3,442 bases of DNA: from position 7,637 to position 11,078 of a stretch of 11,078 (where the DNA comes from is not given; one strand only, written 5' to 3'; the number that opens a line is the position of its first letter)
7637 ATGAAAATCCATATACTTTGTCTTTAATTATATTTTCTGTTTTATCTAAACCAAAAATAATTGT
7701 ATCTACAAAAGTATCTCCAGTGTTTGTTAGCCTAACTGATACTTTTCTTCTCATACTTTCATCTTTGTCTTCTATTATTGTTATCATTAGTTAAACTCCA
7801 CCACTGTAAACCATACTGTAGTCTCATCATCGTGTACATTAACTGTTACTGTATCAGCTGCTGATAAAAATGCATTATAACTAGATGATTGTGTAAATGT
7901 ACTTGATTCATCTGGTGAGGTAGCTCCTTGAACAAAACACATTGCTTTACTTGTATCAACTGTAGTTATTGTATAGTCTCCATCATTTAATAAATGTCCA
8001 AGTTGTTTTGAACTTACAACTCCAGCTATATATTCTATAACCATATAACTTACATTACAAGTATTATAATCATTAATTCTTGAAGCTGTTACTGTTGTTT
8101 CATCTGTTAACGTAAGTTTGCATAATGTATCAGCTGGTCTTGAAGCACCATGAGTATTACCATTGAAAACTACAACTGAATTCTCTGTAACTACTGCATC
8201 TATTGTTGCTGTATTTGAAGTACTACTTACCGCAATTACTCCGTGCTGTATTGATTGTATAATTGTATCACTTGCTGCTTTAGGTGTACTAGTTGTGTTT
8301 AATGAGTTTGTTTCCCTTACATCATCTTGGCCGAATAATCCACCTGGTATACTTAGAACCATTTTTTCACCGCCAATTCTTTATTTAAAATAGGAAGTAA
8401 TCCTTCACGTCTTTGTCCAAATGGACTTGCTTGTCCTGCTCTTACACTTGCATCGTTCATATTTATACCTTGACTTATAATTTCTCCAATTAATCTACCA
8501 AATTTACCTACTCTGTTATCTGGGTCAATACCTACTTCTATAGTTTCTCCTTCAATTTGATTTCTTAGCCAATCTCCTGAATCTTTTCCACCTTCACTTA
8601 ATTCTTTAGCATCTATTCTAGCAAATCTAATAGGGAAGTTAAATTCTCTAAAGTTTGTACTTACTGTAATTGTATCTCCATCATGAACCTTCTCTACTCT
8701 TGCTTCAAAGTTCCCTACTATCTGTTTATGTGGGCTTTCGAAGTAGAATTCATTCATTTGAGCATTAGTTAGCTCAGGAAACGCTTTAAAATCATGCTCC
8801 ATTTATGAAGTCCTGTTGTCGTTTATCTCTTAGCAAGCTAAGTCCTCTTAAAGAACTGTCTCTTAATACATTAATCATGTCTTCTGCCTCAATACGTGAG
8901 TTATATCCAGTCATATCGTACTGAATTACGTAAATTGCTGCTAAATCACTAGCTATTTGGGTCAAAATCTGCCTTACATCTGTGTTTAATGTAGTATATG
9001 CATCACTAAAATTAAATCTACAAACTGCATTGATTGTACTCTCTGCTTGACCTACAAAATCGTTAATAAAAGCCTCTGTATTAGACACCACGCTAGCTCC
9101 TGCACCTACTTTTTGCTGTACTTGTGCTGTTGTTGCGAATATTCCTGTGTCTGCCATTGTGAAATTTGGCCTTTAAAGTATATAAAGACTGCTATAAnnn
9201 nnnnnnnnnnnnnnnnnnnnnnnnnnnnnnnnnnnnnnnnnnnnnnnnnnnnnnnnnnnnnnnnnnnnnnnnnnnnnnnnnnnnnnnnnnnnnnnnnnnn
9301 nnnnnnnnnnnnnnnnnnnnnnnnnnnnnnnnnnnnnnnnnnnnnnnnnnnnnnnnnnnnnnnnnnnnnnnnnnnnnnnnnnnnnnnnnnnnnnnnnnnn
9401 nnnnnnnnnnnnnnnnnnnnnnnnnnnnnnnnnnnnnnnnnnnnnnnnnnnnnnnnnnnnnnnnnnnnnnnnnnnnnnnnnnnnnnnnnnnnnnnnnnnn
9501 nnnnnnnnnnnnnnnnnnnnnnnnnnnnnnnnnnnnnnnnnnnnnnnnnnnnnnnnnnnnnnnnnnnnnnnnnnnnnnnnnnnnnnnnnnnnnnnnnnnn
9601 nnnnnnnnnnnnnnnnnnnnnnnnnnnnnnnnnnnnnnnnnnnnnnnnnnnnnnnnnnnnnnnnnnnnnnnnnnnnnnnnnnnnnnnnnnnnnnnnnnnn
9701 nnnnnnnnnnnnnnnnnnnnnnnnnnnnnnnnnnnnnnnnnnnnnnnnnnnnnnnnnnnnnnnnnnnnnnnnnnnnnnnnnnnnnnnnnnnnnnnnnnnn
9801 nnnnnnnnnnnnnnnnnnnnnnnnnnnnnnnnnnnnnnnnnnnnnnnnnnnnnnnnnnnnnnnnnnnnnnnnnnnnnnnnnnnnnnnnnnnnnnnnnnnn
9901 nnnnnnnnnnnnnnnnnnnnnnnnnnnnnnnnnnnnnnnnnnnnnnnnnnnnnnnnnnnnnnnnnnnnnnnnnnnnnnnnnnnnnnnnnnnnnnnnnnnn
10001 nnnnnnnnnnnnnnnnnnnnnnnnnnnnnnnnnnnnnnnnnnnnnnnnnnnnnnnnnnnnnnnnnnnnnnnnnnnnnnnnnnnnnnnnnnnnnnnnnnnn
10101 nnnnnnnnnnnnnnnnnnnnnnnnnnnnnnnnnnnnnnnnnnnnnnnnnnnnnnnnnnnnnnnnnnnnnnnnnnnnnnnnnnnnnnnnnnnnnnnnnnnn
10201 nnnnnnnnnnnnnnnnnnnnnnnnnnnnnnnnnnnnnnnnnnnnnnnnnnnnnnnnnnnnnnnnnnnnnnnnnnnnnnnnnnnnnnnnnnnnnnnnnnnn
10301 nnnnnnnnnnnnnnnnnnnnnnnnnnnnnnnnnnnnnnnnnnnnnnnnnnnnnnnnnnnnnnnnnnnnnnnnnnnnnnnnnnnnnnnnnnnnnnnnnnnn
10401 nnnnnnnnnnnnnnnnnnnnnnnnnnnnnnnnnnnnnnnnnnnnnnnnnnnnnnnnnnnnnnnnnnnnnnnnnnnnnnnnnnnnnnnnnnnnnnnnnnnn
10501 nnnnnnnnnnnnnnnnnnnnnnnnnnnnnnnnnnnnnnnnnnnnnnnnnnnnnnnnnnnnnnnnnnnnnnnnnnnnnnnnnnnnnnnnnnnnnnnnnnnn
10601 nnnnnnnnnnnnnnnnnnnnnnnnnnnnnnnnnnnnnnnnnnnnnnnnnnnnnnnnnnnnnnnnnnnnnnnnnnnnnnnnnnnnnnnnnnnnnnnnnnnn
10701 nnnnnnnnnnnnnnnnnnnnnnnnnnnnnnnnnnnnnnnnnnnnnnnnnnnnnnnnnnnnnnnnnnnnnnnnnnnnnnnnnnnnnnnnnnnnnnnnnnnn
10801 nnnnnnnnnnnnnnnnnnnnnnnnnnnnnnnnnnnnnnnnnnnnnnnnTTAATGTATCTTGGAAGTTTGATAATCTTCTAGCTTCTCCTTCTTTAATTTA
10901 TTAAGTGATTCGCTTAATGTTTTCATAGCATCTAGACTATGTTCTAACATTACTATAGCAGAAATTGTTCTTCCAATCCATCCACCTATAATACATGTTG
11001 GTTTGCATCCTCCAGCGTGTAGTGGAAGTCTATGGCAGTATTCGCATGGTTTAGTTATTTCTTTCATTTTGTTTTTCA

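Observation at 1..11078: Complete, self-closing 10,951-bp genome with a TerL-portal-HK97-type head module: a miniature tailed-virus-like element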

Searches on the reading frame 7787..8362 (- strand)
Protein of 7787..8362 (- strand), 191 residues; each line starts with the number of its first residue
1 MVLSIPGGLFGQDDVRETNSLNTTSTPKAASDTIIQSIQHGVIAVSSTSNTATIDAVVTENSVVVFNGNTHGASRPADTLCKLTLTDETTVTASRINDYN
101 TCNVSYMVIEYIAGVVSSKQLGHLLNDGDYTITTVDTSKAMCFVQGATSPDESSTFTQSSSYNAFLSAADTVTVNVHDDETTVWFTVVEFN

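Call 5: search_protein_families(library=pfam, max_evalue=0.01, proteins=[window:7787-8362:-])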
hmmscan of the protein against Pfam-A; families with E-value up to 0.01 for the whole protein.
window:7787-8362:- (191 aa): 0 families

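Call 7: search_protein_families(library=phrogs, max_evalue=0.01, proteins=[window:7787-8362:-])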
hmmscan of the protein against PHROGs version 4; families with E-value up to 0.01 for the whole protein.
window:7787-8362:- (191 aa): 0 families

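Call 41: search_protein_families(library=pfam, max_evalue=5, proteins=[window:7787-8362:-])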
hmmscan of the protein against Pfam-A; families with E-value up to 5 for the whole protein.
window:7787-8362:- (191 aa): 0 families

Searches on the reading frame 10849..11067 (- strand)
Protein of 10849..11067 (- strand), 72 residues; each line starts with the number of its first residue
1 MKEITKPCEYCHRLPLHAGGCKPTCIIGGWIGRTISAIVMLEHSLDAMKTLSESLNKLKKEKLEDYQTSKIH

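Call 6: search_protein_families(library=pfam, max_evalue=0.01, proteins=[window:10849-11067:-])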
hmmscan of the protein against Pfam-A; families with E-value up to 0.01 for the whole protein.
window:10849-11067:- (72 aa): 0 families

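Call 8: search_protein_families(library=phrogs, max_evalue=0.01, proteins=[window:10849-11067:-])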
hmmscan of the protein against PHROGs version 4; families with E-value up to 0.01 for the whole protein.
window:10849-11067:- (72 aa): 0 families
